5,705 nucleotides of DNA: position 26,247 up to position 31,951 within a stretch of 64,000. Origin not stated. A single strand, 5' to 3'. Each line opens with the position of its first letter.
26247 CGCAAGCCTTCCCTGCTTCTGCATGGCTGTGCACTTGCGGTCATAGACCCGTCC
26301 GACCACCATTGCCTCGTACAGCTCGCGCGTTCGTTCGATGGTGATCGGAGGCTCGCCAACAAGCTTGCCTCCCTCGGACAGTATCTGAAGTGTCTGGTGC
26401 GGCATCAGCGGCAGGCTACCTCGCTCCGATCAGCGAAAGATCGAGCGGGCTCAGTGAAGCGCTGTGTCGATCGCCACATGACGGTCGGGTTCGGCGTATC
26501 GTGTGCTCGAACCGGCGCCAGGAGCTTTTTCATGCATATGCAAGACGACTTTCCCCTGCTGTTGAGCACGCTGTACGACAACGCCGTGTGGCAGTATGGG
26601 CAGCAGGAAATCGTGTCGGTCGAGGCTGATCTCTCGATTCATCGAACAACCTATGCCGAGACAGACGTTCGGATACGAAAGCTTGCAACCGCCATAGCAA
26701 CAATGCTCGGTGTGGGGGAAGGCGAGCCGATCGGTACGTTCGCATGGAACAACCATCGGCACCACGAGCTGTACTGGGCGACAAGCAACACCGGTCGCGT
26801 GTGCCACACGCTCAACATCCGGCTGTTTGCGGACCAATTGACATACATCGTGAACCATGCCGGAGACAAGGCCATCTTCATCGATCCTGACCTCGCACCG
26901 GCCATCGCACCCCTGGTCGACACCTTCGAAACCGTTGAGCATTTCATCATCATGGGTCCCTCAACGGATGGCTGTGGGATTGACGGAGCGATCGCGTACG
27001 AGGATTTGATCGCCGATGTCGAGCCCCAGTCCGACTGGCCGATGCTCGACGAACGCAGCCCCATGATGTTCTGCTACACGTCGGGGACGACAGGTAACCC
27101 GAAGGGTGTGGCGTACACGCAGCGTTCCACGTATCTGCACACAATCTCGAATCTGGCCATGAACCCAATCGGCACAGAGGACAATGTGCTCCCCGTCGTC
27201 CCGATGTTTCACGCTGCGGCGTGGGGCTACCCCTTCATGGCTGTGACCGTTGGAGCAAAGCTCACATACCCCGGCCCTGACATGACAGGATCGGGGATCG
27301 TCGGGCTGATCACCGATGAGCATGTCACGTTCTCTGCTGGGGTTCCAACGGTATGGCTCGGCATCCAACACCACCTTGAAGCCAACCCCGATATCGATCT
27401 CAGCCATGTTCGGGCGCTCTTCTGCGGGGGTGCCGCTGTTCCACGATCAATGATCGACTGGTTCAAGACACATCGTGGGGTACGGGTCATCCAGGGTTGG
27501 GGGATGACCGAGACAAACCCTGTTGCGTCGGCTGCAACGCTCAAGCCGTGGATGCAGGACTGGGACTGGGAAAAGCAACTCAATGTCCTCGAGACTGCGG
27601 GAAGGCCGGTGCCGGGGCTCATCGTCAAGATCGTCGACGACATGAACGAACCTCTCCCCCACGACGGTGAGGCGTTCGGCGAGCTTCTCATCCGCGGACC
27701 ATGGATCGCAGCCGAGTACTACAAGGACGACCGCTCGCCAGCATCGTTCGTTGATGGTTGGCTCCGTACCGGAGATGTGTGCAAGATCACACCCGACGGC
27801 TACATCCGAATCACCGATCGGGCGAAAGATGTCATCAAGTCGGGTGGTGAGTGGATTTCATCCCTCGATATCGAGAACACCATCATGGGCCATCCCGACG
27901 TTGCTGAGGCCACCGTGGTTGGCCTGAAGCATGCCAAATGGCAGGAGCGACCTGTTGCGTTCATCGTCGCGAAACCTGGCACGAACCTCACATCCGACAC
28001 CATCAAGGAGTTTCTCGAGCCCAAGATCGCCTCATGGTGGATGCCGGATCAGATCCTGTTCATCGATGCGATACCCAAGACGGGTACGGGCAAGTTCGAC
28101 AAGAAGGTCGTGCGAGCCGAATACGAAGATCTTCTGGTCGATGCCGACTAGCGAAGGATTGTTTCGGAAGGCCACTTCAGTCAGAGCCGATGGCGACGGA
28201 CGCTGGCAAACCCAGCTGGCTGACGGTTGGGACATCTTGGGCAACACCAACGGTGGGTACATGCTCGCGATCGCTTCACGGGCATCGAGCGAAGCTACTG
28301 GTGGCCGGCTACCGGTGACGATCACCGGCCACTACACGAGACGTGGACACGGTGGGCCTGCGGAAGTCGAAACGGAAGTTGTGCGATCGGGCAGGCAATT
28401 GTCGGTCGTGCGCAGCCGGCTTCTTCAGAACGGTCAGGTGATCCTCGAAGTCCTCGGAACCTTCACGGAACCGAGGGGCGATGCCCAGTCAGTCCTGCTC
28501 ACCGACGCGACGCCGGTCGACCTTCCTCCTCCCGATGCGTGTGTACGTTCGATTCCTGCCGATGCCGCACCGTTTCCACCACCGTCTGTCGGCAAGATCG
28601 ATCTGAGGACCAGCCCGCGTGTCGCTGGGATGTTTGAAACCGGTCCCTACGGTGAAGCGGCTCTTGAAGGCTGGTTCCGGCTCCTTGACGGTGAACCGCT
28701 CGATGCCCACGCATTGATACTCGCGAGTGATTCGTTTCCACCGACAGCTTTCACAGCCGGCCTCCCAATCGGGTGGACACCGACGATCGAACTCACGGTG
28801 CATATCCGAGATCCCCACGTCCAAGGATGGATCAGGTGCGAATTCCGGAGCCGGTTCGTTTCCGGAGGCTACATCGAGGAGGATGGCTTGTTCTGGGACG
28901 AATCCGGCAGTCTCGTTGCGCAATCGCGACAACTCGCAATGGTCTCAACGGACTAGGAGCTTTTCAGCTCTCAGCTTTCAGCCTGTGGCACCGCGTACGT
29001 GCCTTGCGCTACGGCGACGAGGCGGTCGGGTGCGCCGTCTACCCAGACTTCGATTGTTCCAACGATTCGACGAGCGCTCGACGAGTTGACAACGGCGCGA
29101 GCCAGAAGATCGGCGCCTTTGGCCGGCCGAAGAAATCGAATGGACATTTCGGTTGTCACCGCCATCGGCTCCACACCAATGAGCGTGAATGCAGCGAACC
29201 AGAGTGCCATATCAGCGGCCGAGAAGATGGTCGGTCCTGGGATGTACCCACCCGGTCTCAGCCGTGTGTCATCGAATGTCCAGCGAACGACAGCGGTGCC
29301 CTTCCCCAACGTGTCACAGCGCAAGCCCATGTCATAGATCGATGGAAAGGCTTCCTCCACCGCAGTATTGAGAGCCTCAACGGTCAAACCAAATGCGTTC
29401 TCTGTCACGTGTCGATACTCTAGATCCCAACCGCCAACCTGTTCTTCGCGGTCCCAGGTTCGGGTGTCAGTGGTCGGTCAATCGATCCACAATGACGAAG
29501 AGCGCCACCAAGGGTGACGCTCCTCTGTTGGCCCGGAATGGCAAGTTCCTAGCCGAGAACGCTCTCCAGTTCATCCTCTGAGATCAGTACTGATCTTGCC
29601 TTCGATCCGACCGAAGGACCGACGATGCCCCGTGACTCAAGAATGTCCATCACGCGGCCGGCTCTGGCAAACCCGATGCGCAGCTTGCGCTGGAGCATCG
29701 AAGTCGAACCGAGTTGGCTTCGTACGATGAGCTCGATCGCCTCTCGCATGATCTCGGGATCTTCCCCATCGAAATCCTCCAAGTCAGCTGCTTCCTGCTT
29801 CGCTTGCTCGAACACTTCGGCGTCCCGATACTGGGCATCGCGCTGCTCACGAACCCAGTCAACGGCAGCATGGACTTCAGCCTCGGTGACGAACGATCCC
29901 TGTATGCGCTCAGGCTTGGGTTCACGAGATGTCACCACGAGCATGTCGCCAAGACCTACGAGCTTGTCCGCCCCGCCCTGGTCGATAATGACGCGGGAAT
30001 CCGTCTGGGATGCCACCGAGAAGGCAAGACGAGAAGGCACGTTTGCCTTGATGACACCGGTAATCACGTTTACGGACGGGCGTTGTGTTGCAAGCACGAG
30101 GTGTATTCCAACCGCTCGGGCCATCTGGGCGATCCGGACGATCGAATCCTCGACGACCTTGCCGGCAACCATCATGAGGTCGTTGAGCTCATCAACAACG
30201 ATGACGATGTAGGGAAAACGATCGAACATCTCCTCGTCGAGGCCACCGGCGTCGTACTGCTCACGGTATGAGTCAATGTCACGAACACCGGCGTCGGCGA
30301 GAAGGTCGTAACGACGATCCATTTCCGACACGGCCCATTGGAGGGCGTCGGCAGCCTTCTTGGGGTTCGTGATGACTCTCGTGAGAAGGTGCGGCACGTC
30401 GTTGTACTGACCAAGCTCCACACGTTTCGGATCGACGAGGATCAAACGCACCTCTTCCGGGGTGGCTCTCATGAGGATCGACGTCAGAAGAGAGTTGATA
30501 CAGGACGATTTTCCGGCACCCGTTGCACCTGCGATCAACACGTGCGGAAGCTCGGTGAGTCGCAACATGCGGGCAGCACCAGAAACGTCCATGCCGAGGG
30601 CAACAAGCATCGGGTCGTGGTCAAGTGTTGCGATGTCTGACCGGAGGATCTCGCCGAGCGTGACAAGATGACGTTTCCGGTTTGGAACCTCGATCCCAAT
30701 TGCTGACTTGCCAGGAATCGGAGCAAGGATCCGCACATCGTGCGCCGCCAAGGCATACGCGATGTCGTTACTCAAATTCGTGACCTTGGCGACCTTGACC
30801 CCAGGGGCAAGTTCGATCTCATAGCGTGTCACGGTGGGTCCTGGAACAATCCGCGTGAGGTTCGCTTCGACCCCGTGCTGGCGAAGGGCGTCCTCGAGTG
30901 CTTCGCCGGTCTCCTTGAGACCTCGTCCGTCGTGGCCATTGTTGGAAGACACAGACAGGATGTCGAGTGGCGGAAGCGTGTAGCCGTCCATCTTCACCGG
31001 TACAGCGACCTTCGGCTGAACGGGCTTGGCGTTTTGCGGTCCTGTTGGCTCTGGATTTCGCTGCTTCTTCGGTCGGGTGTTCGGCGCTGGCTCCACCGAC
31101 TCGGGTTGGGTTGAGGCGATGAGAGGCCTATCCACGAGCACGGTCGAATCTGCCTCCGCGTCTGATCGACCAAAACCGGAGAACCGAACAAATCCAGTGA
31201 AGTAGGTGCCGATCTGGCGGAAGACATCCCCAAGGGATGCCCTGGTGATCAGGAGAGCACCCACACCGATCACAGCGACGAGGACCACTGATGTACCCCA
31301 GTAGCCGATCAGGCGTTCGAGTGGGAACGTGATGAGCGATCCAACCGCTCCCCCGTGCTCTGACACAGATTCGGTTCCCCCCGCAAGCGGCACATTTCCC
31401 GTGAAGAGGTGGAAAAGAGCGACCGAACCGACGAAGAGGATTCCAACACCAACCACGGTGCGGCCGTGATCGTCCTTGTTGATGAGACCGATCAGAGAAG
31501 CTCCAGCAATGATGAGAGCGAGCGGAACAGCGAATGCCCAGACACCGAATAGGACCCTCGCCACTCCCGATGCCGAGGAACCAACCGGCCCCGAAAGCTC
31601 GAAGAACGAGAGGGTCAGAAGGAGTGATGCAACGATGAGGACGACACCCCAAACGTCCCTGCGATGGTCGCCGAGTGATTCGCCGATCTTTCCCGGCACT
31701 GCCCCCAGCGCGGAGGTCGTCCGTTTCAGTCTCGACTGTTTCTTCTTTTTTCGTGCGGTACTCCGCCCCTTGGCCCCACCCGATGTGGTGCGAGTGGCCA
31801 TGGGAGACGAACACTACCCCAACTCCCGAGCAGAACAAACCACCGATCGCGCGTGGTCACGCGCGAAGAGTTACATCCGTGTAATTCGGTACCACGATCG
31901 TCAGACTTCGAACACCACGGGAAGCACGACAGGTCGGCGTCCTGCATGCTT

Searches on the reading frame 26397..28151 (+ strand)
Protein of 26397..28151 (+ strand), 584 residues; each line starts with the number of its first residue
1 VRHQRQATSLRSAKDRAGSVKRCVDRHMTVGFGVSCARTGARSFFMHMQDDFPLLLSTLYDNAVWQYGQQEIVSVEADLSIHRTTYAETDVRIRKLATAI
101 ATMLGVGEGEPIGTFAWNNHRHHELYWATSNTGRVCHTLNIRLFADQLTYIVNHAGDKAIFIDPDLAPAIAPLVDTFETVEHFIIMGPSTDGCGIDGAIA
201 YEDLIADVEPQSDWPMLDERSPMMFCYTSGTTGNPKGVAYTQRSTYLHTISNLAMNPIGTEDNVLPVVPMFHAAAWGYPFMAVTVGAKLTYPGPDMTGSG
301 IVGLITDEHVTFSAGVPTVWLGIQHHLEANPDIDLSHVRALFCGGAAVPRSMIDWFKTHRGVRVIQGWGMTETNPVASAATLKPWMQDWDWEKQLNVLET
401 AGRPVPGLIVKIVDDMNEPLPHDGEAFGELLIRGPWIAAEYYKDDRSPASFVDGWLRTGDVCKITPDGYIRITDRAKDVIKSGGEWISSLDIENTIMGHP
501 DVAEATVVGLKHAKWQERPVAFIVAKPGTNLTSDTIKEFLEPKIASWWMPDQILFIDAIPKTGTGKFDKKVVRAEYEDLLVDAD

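Call 57: search_protein_families(library=pfam, proteins=[window:26397-28151:+], max_evalue=0.00001)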
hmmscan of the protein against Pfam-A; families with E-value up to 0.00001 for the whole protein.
window:26397-28151:+ (584 aa): 2 families
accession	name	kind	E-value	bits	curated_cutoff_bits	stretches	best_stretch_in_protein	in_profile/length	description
PF00501.34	AMP-binding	-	1.7e-69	234.9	29.9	1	81-442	19-384/384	AMP-binding enzyme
PF13193.12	AMP-binding_C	-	3.5e-20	73.1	24.5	1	492-566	2-76/76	AMP-binding enzyme C-terminal domain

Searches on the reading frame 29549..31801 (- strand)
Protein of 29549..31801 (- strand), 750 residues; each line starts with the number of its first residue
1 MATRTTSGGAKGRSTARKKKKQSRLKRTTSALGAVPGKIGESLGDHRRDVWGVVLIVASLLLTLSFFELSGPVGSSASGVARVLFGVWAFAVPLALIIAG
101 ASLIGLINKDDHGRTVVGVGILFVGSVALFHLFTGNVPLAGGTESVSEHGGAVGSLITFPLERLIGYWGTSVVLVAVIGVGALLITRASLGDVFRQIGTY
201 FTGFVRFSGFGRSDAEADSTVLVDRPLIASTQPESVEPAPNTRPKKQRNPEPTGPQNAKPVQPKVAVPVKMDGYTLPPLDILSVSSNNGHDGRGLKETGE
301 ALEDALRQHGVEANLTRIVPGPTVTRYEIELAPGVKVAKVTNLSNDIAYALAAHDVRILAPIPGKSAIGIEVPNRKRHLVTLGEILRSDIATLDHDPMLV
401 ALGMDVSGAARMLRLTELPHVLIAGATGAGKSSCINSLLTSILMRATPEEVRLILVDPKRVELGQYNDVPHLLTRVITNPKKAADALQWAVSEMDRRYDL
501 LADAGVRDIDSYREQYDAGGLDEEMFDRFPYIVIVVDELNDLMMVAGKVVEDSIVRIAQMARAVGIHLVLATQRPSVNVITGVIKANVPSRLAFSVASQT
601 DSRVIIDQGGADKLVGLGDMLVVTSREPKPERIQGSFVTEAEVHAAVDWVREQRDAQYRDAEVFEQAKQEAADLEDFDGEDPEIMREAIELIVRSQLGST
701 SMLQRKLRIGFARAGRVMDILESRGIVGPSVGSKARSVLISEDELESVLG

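Call 57: search_protein_families(library=pfam, proteins=[window:29549-31801:-], max_evalue=0.00001)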
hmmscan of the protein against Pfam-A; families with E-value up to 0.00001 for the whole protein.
window:29549-31801:- (750 aa): 4 families
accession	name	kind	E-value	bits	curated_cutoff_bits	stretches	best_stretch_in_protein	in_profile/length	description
PF01580.24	FtsK_SpoIIIE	-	1.1e-59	202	24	1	383-577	3-221/221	FtsK/SpoIIIE family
PF17854.6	FtsK_alpha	-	8.2e-31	106.6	22.9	1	276-374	1-101/101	FtsK alpha domain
PF09397.16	FtsK_gamma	-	1.6e-22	79.4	30.6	1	681-740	3-62/63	Ftsk gamma domain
PF13491.11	FtsK_4TM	-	1.6e-09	38.1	23.1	1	70-198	47-171/171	4TM region of DNA translocase FtsK/SpoIIIE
